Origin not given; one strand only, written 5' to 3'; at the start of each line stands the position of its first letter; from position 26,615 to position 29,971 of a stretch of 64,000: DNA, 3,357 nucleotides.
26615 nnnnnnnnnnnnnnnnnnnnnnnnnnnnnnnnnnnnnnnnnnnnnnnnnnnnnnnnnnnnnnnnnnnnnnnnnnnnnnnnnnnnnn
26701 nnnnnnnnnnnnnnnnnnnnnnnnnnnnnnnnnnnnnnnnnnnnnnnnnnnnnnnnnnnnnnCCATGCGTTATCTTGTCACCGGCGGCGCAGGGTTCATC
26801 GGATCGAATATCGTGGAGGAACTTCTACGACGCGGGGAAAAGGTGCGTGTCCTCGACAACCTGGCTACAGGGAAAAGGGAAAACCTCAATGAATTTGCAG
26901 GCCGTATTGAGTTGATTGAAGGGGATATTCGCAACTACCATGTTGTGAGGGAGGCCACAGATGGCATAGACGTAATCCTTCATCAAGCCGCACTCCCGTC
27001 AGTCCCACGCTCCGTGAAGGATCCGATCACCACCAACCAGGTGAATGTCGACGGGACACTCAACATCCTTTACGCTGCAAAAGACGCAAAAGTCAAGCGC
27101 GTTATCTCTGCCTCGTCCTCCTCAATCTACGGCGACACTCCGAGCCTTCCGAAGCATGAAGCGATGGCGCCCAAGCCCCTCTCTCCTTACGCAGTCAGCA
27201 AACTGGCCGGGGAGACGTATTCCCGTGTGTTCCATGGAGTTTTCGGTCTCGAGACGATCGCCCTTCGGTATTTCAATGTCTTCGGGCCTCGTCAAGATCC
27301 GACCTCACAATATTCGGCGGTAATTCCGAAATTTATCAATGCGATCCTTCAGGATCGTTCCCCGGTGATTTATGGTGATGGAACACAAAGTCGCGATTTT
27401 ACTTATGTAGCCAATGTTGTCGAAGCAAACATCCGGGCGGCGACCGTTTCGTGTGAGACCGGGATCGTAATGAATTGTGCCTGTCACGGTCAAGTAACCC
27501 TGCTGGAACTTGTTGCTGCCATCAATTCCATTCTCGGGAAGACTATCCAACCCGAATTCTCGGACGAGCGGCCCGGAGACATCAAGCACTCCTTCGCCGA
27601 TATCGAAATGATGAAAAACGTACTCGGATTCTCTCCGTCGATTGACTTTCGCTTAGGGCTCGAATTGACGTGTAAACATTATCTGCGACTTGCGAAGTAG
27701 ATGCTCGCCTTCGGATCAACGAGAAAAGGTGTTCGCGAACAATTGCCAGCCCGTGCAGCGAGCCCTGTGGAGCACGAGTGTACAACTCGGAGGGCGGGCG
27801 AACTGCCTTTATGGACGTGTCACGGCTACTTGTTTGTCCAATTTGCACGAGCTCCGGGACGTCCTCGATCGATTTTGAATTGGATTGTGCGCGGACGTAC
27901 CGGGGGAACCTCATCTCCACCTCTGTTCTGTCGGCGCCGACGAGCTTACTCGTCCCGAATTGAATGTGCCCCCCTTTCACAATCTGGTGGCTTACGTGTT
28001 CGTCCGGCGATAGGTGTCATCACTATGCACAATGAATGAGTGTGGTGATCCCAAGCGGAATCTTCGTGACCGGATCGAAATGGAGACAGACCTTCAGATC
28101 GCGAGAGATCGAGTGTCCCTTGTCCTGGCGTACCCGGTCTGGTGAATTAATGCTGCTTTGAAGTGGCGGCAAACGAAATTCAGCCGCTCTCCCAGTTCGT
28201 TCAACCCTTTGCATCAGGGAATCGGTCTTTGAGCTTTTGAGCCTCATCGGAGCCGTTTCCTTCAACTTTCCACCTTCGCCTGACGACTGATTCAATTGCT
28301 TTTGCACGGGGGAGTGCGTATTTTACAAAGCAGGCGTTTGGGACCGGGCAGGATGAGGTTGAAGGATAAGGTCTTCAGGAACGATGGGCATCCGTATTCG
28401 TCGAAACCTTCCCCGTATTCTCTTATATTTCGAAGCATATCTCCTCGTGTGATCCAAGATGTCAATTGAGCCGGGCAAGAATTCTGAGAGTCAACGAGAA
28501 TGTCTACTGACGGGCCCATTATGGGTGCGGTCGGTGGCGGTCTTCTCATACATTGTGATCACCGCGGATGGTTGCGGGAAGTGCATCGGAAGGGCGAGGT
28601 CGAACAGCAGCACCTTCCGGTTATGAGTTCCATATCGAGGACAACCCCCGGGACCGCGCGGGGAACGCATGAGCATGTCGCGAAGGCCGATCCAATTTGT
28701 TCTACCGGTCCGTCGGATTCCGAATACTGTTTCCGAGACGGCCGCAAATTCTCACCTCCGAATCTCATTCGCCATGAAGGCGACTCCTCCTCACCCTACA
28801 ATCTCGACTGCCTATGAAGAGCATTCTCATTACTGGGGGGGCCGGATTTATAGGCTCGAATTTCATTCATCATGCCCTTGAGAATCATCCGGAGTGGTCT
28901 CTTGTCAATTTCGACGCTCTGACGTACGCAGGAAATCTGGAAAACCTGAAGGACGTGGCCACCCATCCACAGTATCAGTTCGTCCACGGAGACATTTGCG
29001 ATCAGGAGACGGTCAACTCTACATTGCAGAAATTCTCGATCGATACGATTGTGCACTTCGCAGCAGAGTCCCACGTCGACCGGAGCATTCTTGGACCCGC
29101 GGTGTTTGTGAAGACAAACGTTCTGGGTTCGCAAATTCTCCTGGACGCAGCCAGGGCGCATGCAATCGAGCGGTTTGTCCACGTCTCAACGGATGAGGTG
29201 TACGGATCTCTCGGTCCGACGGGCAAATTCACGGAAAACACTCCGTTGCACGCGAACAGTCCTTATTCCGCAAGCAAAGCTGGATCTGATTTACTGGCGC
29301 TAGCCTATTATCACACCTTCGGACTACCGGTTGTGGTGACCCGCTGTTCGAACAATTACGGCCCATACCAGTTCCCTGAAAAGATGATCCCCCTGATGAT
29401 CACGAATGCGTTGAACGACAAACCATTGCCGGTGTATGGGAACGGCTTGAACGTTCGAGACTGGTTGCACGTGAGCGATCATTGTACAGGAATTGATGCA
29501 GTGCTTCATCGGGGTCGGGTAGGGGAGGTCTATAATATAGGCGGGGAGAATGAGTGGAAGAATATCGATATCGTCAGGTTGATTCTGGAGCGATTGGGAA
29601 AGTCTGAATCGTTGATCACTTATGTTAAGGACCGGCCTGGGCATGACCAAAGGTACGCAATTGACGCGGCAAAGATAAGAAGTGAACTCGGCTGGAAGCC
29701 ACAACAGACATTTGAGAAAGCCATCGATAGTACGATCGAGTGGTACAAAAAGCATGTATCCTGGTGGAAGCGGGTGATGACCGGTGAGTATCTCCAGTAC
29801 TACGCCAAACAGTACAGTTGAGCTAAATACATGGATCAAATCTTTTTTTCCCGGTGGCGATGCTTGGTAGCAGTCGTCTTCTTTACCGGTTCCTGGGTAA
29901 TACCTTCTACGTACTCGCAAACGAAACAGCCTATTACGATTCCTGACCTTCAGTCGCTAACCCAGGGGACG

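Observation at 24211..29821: Duplicated rmlC-like/rmlB gene pair with reciprocal decay flanking a WbpO/WbpP-like dehydrogenase-epimerase pair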

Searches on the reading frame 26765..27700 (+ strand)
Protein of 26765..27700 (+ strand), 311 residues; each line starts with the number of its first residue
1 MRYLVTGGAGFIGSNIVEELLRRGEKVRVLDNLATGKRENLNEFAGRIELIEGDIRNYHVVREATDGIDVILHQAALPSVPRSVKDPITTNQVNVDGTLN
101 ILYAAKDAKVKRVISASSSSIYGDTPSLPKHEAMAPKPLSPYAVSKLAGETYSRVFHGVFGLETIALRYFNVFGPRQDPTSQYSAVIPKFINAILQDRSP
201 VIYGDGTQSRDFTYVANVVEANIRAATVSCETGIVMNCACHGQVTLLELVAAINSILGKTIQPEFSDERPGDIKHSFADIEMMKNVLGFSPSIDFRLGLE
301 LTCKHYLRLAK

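Call 5: search_protein_families(library=pfam, proteins=[window:26765-27700:+], max_evalue=0.01)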
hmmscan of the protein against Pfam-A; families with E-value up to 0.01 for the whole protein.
window:26765-27700:+ (311 aa): 10 families
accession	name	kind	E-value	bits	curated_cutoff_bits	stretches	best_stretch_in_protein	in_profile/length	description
PF01370.27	Epimerase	-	8.4e-62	209.1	20.9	1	4-237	2-238/240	NAD dependent epimerase/dehydratase family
PF16363.11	GDP_Man_Dehyd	-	9.4e-54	183.5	27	1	4-300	1-330/332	GDP-mannose 4,6 dehydratase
PF01073.25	3Beta_HSD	-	8.7e-32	110.7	22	1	4-227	1-230/280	3-beta hydroxysteroid dehydrogenase/isomerase family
PF02719.21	Polysacc_synt_2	-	4.1e-16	59.5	20.2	1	4-262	2-252/293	Polysaccharide biosynthesis protein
PF13460.12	NAD_binding_10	-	7.7e-13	49.1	27.2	1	7-152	1-130/184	NAD(P)H-binding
PF07993.18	NAD_binding_4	-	1.7e-12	47.5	20.1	1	5-174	1-209/258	Male sterility protein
PF04321.23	RmlD_sub_bind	-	2.8e-11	43.5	27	1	1-272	1-249/287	RmlD substrate binding domain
PF05368.20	NmrA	-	9e-08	32.5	27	1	4-137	6-127/298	NmrA-like family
PF00106.31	adh_short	-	0.00011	22.2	26.6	1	4-77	4-87/195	short chain dehydrogenase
PF08659.16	KR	-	0.00042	20.7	22.6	1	3-74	3-88/180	KR domain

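Call 6: search_protein_families(library=ncbifam, proteins=[window:26765-27700:+], max_evalue=0.01)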
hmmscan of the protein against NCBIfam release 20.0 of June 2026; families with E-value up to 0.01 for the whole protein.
window:26765-27700:+ (311 aa): 51 families (the best 25 are shown)
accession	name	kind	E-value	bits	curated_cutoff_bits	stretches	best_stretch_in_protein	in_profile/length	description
NF011728.1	PRK15181.1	equivalog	3.6e-79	266.3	760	1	2-307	17-338/348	Vi polysaccharide biosynthesis UDP-N-acetylglucosaminuronic acid C-4 epimerase TviC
TIGR04180.1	EDH_00030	hypoth_equivalog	1.6e-56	191.6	475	1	4-292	2-295/297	NAD-dependent 4,6-dehydratase LegB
TIGR01179.1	galE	equivalog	3.4e-52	177.3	262.3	1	4-294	3-312/332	UDP-glucose 4-epimerase GalE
TIGR01181.1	dTDP_gluc_dehyt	equivalog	1.8e-47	162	365.1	1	2-308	1-313/321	dTDP-glucose 4,6-dehydratase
NF007956.0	PRK10675.1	subfamily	9.8e-37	126.8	394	1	1-286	1-309/338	UDP-glucose 4-epimerase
TIGR02197.1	heptose_epim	equivalog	4.1e-36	124.7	274.6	1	4-277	2-279/316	ADP-glyceromanno-heptose 6-epimerase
TIGR03466.1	HpnA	hypoth_equivalog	9.2e-25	87.2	367.65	1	2-152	2-151/327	hopanoid-associated sugar epimerase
NF007490.0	PRK10084.1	subfamily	5.8e-24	84.7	649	1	1-308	1-336/361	dTDP-glucose 4,6-dehydratase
NF008360.0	PRK11150.1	equivalog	6.7e-21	74.8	452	1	4-239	3-236/310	ADP-glyceromanno-heptose 6-epimerase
NF042422.1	oxyalk_red_OleD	equivalog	8.6e-21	74.6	580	1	1-227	1-216/329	2-alkyl-3-oxoalkanoate reductase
NF007582.0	PRK10217.1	equivalog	2e-20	73.2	698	1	2-306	3-331/355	dTDP-glucose 4,6-dehydratase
NF052578.1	StrlDmthSdmBMthl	equivalog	1e-19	71.5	600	1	1-225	1-215/328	sterol demethylase protein SdmB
NF042423.1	oxyalk_red_Shew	equivalog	2.6e-18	66.2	580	1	3-231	11-226/331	2-alkyl-3-oxoalkanoate reductase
NF047922.1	GDPFucSynFcl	equivalog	3.4e-17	62.8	500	1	4-308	6-303/308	GDP-L-fucose synthase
NF043036.1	ErythonDh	equivalog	1e-16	61.1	325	1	1-151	1-158/321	D-erythronate dehydrogenase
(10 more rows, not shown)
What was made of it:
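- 26765..27700 (+): WbpP/TviC-like SDR C4-epimerase. TviC equivalog 266 bits, below its cutoff of 760 (calls 5, 6).
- Checked: A nucleotide-sugar dehydrogenase plus a TviC/WbpP-like epimerase lie at 25458-27700 (calls 5, 6).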

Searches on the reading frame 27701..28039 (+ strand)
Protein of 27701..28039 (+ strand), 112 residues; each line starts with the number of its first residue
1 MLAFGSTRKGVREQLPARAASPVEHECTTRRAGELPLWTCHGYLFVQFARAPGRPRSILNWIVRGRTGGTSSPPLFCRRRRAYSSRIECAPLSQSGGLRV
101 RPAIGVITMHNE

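Call 45: search_protein_families(library=pfam, proteins=[window:27701-28039:+], max_evalue=1)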
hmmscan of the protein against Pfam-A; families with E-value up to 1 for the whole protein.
window:27701-28039:+ (112 aa): 0 families
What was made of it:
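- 27701..28499 (.): Spacer of about 800 bp with no recognisable content. No Pfam hit on its ORFs (call 45).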

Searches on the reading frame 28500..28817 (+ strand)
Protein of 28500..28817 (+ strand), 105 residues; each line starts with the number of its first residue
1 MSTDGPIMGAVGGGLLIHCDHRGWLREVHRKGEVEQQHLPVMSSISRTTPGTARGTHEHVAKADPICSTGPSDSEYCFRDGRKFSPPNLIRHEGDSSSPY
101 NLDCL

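Call 5: search_protein_families(library=pfam, proteins=[window:28500-28817:+], max_evalue=0.01)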
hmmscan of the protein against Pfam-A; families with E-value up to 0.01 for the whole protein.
window:28500-28817:+ (105 aa): 1 family
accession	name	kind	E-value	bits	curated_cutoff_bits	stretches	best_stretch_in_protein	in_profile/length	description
PF14667.12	Polysacc_synt_C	-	0.0014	19.2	28.7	1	18-64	1-41/111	Polysaccharide biosynthesis C-terminal domain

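Call 6: search_protein_families(library=ncbifam, proteins=[window:28500-28817:+], max_evalue=0.01)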
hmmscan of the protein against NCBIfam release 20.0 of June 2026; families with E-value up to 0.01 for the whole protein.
window:28500-28817:+ (105 aa): 0 families

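Call 40: search_protein_representatives(protein=window:28500-28817:+)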
Query: 105 residues. Proteins with E-value up to 0.001 (for the whole library): 147; up to 1e-10: 16; up to 1e-30: 0. The best 147 are listed.
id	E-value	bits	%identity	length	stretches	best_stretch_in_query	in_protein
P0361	3.5e-13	65.8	45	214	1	3-87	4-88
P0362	7.5e-13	64.8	45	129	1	4-88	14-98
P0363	1.3e-12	64.0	24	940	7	7-57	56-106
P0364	2.7e-12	63.0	45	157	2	9-87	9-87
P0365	5.6e-12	62.0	43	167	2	5-93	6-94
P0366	9.0e-12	61.3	44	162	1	3-87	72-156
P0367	1.4e-11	60.7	42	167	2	3-87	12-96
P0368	1.5e-11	60.6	41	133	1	8-87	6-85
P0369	1.9e-11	60.2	39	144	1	7-93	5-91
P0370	2.5e-11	59.9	44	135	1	4-88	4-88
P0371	2.6e-11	59.8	42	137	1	4-87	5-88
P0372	2.6e-11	59.8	46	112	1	5-75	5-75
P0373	2.8e-11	59.7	48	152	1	14-86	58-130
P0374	4.2e-11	59.1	44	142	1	16-88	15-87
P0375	5.4e-11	58.8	43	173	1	3-84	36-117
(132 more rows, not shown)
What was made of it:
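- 28500..28817 (+): cupin2 remnant: a 105-codon open frame with a 54-codon in-frame deletion that removes the GVVHAY core. It is strongly diverged. Its stop overlaps the rmlB2 start (ATGA). Best hit among 1.84 billion representatives is 45% identity, E = 3.5e-13, to the N-terminus of ordinary family members (call 40).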

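Call 61: find_related_loci(query=window:28500-28814:+, collection=metagenome_contigs, flank=6000)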
Query window:28500-28814:+ (105 aa) in metagenome_contigs; peptide patterns used: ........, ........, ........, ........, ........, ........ (x = any residue, [..] = any of these).
97 stretches matched a pattern; 1 encode a relative of the query (tblastn E <= 1e-3); 1 distinct loci.
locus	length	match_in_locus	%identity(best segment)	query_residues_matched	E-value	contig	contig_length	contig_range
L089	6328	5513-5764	42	3-86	2e-20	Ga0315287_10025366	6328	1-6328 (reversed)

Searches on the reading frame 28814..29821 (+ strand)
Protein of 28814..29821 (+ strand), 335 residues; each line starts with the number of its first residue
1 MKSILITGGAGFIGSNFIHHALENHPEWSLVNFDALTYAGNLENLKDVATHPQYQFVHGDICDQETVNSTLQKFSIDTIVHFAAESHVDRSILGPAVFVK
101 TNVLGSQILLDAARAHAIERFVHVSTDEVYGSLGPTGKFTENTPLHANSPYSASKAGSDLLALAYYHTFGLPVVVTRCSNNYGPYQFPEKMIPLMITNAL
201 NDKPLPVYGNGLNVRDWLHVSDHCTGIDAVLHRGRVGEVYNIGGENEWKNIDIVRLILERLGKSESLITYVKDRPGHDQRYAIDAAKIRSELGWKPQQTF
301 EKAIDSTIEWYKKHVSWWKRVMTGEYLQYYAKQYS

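Call 5: search_protein_families(library=pfam, proteins=[window:28814-29821:+], max_evalue=0.01)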
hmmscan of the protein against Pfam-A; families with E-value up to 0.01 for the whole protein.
window:28814-29821:+ (335 aa): 7 families
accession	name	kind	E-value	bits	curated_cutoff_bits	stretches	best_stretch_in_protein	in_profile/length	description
PF16363.11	GDP_Man_Dehyd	-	3.9e-90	303.1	27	1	5-306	1-331/332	GDP-mannose 4,6 dehydratase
PF01370.27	Epimerase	-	1.3e-67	228.2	20.9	1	4-243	1-240/240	NAD dependent epimerase/dehydratase family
PF02719.21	Polysacc_synt_2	-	2.5e-19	70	20.2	1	4-129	1-131/293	Polysaccharide biosynthesis protein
PF01073.25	3Beta_HSD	-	1.8e-15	57.2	22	1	5-218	1-216/280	3-beta hydroxysteroid dehydrogenase/isomerase family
PF04321.23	RmlD_sub_bind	-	2.7e-13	50.1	27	1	3-265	2-235/287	RmlD substrate binding domain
PF07993.18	NAD_binding_4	-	1.9e-11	44.1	20.1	1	6-180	1-206/258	Male sterility protein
PF13460.12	NAD_binding_10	-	1.9e-07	31.5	27.2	1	8-141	1-114/184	NAD(P)H-binding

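Call 6: search_protein_families(library=ncbifam, proteins=[window:28814-29821:+], max_evalue=0.01)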
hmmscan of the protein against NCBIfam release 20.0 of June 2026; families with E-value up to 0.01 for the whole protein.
window:28814-29821:+ (335 aa): 34 families (the best 25 are shown)
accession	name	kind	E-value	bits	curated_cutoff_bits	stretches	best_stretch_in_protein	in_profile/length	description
TIGR01181.1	dTDP_gluc_dehyt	equivalog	8.6e-151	501.5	365.1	1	4-321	2-321/321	dTDP-glucose 4,6-dehydratase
NF007490.0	PRK10084.1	subfamily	1.9e-116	389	649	1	4-333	3-356/361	dTDP-glucose 4,6-dehydratase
NF007582.0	PRK10217.1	equivalog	9.3e-116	386.8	698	1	1-326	1-346/355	dTDP-glucose 4,6-dehydratase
TIGR04180.1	EDH_00030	hypoth_equivalog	5.7e-51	173.3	475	1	4-297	1-295/297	NAD-dependent 4,6-dehydratase LegB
TIGR01179.1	galE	equivalog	7.5e-42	143.3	262.3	1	4-315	2-329/332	UDP-glucose 4-epimerase GalE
TIGR02622.1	CDP_4_6_dhtase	equivalog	2.6e-34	118.9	278.45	1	2-315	5-334/352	CDP-glucose 4,6-dehydratase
NF007956.0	PRK10675.1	subfamily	5.8e-26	91.4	394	1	3-315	2-333/338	UDP-glucose 4-epimerase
TIGR03466.1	HpnA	hypoth_equivalog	5.3e-24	84.7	367.65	1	3-246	2-232/327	hopanoid-associated sugar epimerase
TIGR02197.1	heptose_epim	equivalog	1.9e-20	73.2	274.6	1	4-313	1-315/316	ADP-glyceromanno-heptose 6-epimerase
TIGR03589.1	PseB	equivalog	5.2e-18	65.1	407.75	1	2-129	5-128/324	UDP-N-acetylglucosamine 4,6-dehydratase (inverting)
NF011728.1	PRK15181.1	equivalog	7.3e-18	64.7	760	1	2-315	16-342/348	Vi polysaccharide biosynthesis UDP-N-acetylglucosaminuronic acid C-4 epimerase TviC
TIGR01472.1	gmd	equivalog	9.4e-15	54.7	415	1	52-248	54-255/342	GDP-mannose 4,6-dehydratase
NF043036.1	ErythonDh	equivalog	6.9e-13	48.5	325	1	3-165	2-163/321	D-erythronate dehydrogenase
NF008872.0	PRK11908.1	equivalog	1.1e-12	47.7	294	2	1-247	1-257/349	bifunctional UDP-4-keto-pentose/UDP-xylose synthase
NF042422.1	oxyalk_red_OleD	equivalog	1.3e-12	47.8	580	1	4-222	3-206/329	2-alkyl-3-oxoalkanoate reductase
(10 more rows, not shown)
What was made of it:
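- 28814..29821 (+): rmlB2: an intact dTDP-glucose 4,6-dehydratase. TIGR01181 501.5 bits against a cutoff of 365.1 (call 6).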

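Call 10: find_encoding_contigs(protein=window:28814-29821:+, flank=10000, max_places=10)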
Protein window:28814-29821:+ (335 aa): 2 contigs read that carry it; 2 places shown.
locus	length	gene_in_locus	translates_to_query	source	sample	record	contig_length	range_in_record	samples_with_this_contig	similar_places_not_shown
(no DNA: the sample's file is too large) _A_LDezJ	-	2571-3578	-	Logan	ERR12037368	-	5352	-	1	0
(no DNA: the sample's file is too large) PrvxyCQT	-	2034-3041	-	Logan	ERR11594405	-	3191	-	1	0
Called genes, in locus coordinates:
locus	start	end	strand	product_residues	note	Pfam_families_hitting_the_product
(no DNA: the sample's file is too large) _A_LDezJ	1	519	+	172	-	?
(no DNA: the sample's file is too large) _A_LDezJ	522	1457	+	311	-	PF01073:3Beta_HSD, PF01370:Epimerase, PF02719:Polysacc_synt_2, PF04321:RmlD_sub_bind, PF05368:NmrA, PF07993:NAD_binding_4, PF13460:NAD_binding_10, PF16363:GDP_Man_Dehyd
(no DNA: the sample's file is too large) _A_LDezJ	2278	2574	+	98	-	-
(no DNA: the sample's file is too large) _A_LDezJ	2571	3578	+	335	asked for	PF01073:3Beta_HSD, PF01370:Epimerase, PF02719:Polysacc_synt_2, PF04321:RmlD_sub_bind, PF07993:NAD_binding_4, PF13460:NAD_binding_10 (weak), PF16363:GDP_Man_Dehyd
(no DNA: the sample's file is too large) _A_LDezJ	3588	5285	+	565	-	PF02563:Poly_export, PF10531:SLBB, PF22461:SLBB_2, PF10531:SLBB (weak)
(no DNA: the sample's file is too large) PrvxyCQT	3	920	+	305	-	?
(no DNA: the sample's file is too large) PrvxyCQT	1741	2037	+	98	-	-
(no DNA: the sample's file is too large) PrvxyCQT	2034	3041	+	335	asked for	PF01073:3Beta_HSD, PF01370:Epimerase, PF02719:Polysacc_synt_2, PF04321:RmlD_sub_bind, PF07993:NAD_binding_4, PF13460:NAD_binding_10 (weak), PF16363:GDP_Man_Dehyd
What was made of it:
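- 28500..28817 (+): The same 98-aa ORF is called in two Logan assemblies (call 10).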

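Call 28: find_homologous_proteins(query=window:28814-29821:+, max_evalue=1e-100)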
Query window:28814-29821:+ (335 aa): 7956 proteins with E <= 1e-100 among 8000 candidates; the best 120 are listed.
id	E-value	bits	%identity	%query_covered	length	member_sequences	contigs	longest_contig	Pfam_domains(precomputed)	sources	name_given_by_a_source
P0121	7.7e-230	780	100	100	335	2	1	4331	PF04321.24,PF16363.12,PF02719.22,PF01073.26,PF07993.19,PF13460.13,PF01370.28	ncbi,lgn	ncbi:MAG: dTDP-glucose 4,6-dehydratase [Bacteroidota bacterium]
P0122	2.3e-179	614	76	100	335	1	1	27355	PF04321.24,PF16363.12,PF02719.22,PF01073.26,PF07993.19,PF13460.13,PF00106.32,PF01370.28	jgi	jgi:dTDP-glucose 4,6-dehydratase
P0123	1.3e-178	612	77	100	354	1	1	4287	PF04321.24,PF16363.12,PF02719.22,PF01073.26,PF07993.19,PF13460.13,PF01370.28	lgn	-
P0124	2.4e-178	611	76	100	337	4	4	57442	PF04321.24,PF16363.12,PF02719.22,PF01073.26,PF07993.19,PF13460.13,PF01370.28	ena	-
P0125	1.0e-174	599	75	100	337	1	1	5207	PF04321.24,PF16363.12,PF02719.22,PF01073.26,PF07993.19,PF13460.13,PF01370.28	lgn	-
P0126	1.5e-174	598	75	100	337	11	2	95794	PF04321.24,PF16363.12,PF02719.22,PF01073.26,PF07993.19,PF13460.13,PF01370.28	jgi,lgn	-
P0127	4.0e-174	597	76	100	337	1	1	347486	PF04321.24,PF16363.12,PF02719.22,PF01073.26,PF07993.19,PF13460.13,PF00106.32,PF01370.28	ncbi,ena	-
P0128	4.9e-174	596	74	100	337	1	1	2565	PF04321.24,PF16363.12,PF02719.22,PF01073.26,PF07993.19,PF13460.13,PF01370.28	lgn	-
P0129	9.5e-174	595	74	100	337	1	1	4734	PF04321.24,PF16363.12,PF02719.22,PF01073.26,PF07993.19,PF13460.13,PF01370.28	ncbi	-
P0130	1.4e-173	595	74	100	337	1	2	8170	PF04321.24,PF16363.12,PF02719.22,PF01073.26,PF07993.19,PF01370.28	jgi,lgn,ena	-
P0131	6.8e-173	593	74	100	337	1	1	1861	PF04321.24,PF16363.12,PF02719.22,PF01073.26,PF07993.19,PF13460.13,PF01370.28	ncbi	-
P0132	3.8e-172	590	73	100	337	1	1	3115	PF04321.24,PF16363.12,PF02719.22,PF01073.26,PF07993.19,PF13460.13,PF01370.28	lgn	-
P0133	4.3e-172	590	73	100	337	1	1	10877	PF04321.24,PF16363.12,PF02719.22,PF01073.26,PF07993.19,PF13460.13,PF01370.28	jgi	jgi:dTDP-glucose 4,6-dehydratase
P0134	5.2e-171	586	73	100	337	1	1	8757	PF04321.24,PF16363.12,PF02719.22,PF01073.26,PF07993.19,PF13460.13,PF01370.28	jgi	jgi:dTDP-glucose 4,6-dehydratase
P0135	6.4e-171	586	72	100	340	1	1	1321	PF04321.24,PF16363.12,PF02719.22,PF01073.26,PF07993.19,PF13460.13,PF01370.28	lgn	-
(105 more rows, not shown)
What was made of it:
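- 28814..29821 (+): Nearest non-self homologue is 77% identical (call 28).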
